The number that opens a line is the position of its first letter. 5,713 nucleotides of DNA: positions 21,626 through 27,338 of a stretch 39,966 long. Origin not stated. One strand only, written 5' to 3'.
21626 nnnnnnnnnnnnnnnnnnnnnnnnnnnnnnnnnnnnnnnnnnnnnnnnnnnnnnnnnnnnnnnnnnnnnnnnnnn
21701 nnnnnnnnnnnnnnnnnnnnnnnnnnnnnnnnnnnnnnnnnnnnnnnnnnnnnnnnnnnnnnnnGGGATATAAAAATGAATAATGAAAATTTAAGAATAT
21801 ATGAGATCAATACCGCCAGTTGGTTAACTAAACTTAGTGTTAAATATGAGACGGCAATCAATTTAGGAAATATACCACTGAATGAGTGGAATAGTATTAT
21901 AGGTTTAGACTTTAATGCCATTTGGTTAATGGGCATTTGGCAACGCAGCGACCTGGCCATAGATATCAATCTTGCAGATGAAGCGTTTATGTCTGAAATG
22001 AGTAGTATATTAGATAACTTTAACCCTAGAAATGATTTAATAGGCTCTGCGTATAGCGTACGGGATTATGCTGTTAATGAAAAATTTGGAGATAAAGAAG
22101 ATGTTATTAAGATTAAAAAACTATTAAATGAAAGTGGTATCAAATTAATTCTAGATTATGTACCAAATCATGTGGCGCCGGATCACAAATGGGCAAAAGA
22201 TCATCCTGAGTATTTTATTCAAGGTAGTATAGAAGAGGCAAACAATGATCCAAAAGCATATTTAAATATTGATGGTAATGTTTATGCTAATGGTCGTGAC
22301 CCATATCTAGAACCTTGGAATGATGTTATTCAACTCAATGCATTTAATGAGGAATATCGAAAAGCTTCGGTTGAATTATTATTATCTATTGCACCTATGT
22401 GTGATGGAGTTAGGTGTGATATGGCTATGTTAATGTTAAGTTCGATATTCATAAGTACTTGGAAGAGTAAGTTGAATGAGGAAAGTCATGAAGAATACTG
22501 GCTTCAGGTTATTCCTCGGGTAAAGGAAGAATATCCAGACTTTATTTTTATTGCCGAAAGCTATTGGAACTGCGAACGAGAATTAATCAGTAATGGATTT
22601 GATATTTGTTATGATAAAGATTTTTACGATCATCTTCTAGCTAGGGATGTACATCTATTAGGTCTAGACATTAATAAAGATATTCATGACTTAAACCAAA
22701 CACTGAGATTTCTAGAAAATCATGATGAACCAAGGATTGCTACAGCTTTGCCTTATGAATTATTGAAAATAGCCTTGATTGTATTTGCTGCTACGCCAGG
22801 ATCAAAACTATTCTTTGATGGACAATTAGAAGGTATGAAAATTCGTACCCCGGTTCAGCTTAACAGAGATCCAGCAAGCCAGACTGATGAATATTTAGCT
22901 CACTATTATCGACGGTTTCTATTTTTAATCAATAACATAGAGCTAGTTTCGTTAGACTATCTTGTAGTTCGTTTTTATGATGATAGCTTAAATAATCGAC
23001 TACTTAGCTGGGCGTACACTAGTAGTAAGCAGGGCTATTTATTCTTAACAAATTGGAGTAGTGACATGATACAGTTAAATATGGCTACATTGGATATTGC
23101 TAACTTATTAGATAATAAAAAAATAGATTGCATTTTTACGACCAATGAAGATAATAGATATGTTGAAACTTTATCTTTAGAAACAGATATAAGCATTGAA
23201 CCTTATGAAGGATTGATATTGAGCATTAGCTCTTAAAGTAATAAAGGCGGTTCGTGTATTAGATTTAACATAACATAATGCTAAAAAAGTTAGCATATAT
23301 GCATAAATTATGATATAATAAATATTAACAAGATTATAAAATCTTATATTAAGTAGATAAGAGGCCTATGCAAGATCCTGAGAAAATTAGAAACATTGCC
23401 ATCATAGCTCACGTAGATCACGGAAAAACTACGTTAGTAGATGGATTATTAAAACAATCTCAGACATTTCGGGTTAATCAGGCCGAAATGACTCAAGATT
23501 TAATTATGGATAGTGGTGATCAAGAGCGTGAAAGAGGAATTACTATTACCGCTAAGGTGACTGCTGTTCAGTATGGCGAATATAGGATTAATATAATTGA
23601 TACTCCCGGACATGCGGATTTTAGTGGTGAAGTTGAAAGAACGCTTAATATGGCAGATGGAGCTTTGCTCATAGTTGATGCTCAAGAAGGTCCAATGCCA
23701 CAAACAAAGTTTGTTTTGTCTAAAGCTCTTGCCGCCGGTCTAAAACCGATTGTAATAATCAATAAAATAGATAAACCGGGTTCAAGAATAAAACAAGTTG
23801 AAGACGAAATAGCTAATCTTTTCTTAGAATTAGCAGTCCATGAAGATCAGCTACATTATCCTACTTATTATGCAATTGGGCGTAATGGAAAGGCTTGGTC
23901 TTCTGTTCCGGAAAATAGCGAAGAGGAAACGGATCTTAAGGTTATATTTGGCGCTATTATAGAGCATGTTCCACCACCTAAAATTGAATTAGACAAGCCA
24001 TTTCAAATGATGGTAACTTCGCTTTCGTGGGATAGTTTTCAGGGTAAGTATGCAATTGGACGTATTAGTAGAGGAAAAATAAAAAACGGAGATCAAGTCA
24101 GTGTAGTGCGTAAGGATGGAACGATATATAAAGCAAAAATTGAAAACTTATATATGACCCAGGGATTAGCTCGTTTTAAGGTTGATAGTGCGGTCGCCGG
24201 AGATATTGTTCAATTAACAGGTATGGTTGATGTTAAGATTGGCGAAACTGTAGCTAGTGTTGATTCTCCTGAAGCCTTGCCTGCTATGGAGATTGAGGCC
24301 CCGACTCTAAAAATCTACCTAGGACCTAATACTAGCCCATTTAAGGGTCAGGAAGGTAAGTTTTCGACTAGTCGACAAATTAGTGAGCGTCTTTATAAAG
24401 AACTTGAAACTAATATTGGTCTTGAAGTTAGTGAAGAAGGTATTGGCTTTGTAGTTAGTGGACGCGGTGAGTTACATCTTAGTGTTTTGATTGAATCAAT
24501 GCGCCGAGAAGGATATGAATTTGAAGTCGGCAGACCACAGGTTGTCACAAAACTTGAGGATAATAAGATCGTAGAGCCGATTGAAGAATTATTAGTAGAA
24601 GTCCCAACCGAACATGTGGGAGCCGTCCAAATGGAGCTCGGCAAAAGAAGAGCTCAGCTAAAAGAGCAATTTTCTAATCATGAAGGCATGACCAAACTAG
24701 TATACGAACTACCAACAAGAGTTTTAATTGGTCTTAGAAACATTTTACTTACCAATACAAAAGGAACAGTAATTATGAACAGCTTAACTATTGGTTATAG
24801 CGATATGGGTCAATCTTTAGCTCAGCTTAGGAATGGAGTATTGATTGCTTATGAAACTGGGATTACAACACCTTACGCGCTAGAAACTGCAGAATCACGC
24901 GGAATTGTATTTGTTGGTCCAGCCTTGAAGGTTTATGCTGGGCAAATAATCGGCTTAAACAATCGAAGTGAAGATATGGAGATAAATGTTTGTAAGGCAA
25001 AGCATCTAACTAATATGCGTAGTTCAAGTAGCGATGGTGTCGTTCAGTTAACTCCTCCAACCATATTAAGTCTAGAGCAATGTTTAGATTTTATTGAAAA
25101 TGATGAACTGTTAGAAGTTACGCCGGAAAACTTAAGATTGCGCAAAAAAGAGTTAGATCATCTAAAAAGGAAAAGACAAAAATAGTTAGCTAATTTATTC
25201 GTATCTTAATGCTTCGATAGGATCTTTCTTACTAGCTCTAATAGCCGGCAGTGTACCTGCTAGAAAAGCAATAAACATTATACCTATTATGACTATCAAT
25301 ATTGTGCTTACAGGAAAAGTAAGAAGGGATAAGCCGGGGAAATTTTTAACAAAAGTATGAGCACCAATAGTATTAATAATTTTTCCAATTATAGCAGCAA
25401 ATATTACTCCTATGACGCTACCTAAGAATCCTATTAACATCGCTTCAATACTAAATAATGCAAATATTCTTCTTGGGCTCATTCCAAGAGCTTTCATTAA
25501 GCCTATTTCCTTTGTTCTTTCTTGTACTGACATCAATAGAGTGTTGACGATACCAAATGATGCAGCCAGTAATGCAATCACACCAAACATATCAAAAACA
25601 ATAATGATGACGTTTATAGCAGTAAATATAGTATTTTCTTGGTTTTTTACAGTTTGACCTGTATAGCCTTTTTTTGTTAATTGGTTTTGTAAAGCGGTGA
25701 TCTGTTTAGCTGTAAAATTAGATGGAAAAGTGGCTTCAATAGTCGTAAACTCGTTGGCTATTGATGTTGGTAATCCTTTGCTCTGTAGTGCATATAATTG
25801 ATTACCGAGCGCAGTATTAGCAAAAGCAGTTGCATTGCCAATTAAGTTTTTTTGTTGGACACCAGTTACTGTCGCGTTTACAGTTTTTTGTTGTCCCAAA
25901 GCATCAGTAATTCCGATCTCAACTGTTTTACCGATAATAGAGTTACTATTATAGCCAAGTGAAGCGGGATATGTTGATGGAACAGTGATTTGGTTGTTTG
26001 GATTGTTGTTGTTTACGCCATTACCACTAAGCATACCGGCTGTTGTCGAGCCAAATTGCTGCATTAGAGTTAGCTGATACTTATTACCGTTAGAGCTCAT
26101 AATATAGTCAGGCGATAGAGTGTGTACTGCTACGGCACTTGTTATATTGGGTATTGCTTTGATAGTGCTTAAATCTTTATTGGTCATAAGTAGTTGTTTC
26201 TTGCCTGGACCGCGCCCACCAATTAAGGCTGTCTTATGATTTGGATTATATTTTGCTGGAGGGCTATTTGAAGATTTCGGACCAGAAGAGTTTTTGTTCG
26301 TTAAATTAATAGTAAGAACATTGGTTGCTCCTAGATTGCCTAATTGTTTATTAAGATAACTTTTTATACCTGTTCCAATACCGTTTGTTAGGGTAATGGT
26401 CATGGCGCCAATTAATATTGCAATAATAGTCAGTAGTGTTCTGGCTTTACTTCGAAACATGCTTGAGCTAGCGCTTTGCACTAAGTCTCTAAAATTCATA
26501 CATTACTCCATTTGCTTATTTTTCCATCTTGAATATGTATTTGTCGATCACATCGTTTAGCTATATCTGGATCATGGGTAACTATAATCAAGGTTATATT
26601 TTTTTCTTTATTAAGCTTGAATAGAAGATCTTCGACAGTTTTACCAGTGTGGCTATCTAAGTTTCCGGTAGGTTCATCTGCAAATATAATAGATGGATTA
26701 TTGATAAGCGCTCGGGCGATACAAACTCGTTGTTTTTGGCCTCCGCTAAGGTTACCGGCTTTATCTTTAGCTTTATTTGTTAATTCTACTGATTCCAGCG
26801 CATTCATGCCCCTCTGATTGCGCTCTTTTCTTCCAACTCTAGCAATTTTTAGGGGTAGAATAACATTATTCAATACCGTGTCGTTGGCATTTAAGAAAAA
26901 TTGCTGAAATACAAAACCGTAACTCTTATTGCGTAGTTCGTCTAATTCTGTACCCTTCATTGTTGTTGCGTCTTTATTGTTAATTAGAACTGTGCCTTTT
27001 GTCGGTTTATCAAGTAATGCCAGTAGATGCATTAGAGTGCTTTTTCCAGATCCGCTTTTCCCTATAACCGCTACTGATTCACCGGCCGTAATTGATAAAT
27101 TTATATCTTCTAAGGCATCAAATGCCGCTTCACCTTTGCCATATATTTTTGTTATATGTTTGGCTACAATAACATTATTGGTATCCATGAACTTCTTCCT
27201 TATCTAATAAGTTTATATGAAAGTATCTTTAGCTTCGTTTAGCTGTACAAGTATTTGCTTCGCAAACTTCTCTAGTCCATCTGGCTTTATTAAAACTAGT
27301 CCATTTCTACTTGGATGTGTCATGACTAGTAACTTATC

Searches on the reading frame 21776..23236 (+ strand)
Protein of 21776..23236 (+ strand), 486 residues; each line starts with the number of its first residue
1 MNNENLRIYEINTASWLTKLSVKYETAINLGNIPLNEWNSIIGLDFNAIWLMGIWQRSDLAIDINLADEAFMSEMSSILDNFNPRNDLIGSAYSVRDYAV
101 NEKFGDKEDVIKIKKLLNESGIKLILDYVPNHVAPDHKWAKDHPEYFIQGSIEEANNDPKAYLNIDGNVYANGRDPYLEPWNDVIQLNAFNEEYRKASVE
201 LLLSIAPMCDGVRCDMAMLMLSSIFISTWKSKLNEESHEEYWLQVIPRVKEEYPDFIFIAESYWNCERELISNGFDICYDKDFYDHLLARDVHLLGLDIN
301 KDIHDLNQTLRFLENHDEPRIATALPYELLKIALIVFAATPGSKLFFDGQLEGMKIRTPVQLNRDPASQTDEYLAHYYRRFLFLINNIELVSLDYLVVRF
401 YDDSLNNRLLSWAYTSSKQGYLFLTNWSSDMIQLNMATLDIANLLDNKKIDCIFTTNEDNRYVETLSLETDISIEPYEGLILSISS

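Call 26: search_protein_families(library=pfam, proteins=[window:21776-23236:+], max_evalue=0.001)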
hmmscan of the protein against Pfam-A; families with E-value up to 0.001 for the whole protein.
window:21776-23236:+ (486 aa): 1 family
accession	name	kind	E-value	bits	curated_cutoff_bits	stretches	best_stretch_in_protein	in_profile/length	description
PF00128.31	Alpha-amylase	-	4.8e-14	52.9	22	1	80-170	48-138/446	Alpha amylase, catalytic domain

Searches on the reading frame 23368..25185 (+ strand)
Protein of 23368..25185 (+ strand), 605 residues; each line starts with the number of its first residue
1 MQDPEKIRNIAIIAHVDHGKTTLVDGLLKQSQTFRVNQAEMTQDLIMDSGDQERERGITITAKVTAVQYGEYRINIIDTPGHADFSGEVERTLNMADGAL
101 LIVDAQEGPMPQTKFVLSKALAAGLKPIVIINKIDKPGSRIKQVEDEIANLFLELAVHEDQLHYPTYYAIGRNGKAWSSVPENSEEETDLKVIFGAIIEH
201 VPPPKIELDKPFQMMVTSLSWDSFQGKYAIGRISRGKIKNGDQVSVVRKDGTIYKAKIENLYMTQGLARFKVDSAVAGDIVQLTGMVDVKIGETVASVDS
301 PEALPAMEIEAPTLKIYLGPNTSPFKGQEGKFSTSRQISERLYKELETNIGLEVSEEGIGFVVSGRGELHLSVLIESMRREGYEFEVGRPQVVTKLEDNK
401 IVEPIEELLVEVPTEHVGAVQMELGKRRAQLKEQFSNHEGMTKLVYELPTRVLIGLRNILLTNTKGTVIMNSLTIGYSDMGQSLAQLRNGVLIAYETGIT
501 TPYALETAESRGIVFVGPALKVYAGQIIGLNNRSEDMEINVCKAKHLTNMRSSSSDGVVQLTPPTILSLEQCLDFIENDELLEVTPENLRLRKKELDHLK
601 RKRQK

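Call 26: search_protein_families(library=pfam, proteins=[window:23368-25185:+], max_evalue=0.001)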
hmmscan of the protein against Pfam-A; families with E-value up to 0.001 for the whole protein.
window:23368-25185:+ (605 aa): 6 families
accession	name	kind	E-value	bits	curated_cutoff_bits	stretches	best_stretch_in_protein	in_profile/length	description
PF00009.33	GTP_EFTU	-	1e-55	188.7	26.5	1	5-201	1-186/188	Elongation factor Tu GTP binding domain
PF21018.2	BipA_C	-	1.5e-42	144.2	23.8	1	489-597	1-109/110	TypA/BipA C-terminal domain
PF00679.30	EFG_C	-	4.8e-15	55.8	27.9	1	401-485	2-86/89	Elongation factor G C-terminus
PF03144.31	GTP_EFTU_D2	-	2.5e-12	47.5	30.3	1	226-295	1-72/73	Elongation factor Tu domain 2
PF22042.2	EF-G_D2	-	3.1e-11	43.7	27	1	211-297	1-83/84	Elongation factor G domain 2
PF01926.29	MMR_HSR1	-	1.9e-06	28.4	21.9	1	10-133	2-113/113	50S ribosome-binding GTPase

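Call 56: find_homologous_proteins(query=window:23368-25185:+, max_evalue=1e-100)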
Query window:23368-25185:+ (605 aa): 8000 proteins with E <= 1e-100 among 8000 candidates; the best 120 are listed.
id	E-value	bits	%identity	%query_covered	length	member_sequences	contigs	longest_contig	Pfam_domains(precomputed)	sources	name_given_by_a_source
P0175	0.0e+0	1330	100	100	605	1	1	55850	PF21018.3,PF01926.30,PF00679.31,PF00009.34,PF03144.32,PF22042.3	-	-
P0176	0.0e+0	1312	98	100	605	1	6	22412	PF21018.3,PF01926.30,PF00679.31,PF00009.34,PF03144.32,PF22042.3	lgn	-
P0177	0.0e+0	1309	98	100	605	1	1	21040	PF21018.3,PF01926.30,PF00679.31,PF00009.34,PF03144.32,PF22042.3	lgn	-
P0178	0.0e+0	1098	80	100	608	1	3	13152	PF21018.3,PF01926.30,PF00679.31,PF00009.34,PF03144.32,PF22042.3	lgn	-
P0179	0.0e+0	1092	80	100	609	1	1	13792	PF21018.3,PF01926.30,PF00679.31,PF00009.34,PF03144.32,PF22042.3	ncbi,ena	-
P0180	0.0e+0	1091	79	100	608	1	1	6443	PF21018.3,PF01926.30,PF00679.31,PF00009.34,PF03144.32,PF22042.3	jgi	jgi:GTP-binding protein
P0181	0.0e+0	1091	78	100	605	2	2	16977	PF21018.3,PF01926.30,PF00679.31,PF00009.34,PF03144.32,PF22042.3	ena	-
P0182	0.0e+0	1090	80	100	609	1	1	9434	PF21018.3,PF01926.30,PF00679.31,PF00009.34,PF03144.32,PF22042.3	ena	-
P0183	0.0e+0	1088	79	100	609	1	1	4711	PF21018.3,PF01926.30,PF00679.31,PF00009.34,PF03144.32,PF22042.3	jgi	jgi:GTP-binding protein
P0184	0.0e+0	1085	79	100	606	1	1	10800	PF21018.3,PF01926.30,PF00679.31,PF00009.34,PF03144.32,PF22042.3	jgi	-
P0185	0.0e+0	1084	79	100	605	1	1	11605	PF21018.3,PF01926.30,PF00679.31,PF00009.34,PF03144.32,PF22042.3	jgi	jgi:GTP-binding protein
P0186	0.0e+0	1084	79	100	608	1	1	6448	PF21018.3,PF01926.30,PF00679.31,PF00009.34,PF03144.32,PF22042.3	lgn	-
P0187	0.0e+0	1084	79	100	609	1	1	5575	PF21018.3,PF01926.30,PF00679.31,PF00009.34,PF03144.32,PF22042.3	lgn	-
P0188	0.0e+0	1083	79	100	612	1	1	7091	PF21018.3,PF01926.30,PF00679.31,PF00009.34,PF03144.32,PF22042.3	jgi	jgi:GTP-binding protein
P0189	0.0e+0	1082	79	100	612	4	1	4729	PF21018.3,PF01926.30,PF00679.31,PF00009.34,PF03144.32,PF22042.3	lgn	-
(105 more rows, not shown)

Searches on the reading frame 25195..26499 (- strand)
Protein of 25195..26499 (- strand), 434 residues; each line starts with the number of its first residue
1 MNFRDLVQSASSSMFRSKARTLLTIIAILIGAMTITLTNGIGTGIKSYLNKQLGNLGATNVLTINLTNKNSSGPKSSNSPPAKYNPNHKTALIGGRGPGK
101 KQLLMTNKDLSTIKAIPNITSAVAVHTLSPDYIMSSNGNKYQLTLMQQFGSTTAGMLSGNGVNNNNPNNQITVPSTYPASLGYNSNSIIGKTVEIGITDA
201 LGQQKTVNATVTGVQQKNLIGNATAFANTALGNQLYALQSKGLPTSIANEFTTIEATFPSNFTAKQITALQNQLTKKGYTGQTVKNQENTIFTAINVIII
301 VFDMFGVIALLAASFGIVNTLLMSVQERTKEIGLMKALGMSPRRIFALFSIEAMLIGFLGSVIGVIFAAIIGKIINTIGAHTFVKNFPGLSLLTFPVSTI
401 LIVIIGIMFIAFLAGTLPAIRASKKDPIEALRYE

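Call 26: search_protein_families(library=pfam, proteins=[window:25195-26499:-], max_evalue=0.001)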
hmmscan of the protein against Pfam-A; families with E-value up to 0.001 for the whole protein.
window:25195-26499:- (434 aa): 2 families
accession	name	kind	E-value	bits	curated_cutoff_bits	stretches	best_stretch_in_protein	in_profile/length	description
PF02687.27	FtsX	-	8.8e-25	87.5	25.5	1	304-427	2-120/120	FtsX-like permease C-terminal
PF12704.14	MacB_PCD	-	1.5e-09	38.9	27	1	21-227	1-165/207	MacB-like periplasmic core domain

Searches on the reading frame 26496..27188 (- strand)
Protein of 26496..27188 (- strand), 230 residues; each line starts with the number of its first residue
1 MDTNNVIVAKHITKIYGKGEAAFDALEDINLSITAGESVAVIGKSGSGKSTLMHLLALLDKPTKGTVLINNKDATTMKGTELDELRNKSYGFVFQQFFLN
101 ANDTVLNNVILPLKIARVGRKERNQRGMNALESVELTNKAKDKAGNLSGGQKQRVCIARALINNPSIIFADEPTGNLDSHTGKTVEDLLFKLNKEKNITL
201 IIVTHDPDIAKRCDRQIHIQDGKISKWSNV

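Call 26: search_protein_families(library=pfam, proteins=[window:26496-27188:-], max_evalue=0.001)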
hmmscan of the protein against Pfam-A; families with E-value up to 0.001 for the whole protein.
window:26496-27188:- (230 aa): 5 families
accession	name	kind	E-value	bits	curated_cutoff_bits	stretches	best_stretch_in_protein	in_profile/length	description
PF00005.33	ABC_tran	-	1.9e-34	119.6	25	1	26-174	1-136/137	ABC transporter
PF13304.12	AAA_21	-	8.7e-07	29.7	27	0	40-60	3-26/304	AAA domain, putative AbiEii toxin, Type IV TA system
PF02463.25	SMC_N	-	5.6e-06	26.4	40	1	38-220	26-212/220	RecF/RecN/SMC N terminal domain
PF13555.12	AAA_29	-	0.00014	22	27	1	23-59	12-46/61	P-loop containing region of AAA domain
PF25199.1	nSTAND_NTPase5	-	0.00033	20.9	34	0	36-89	41-97/145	Novel STAND NTPase 5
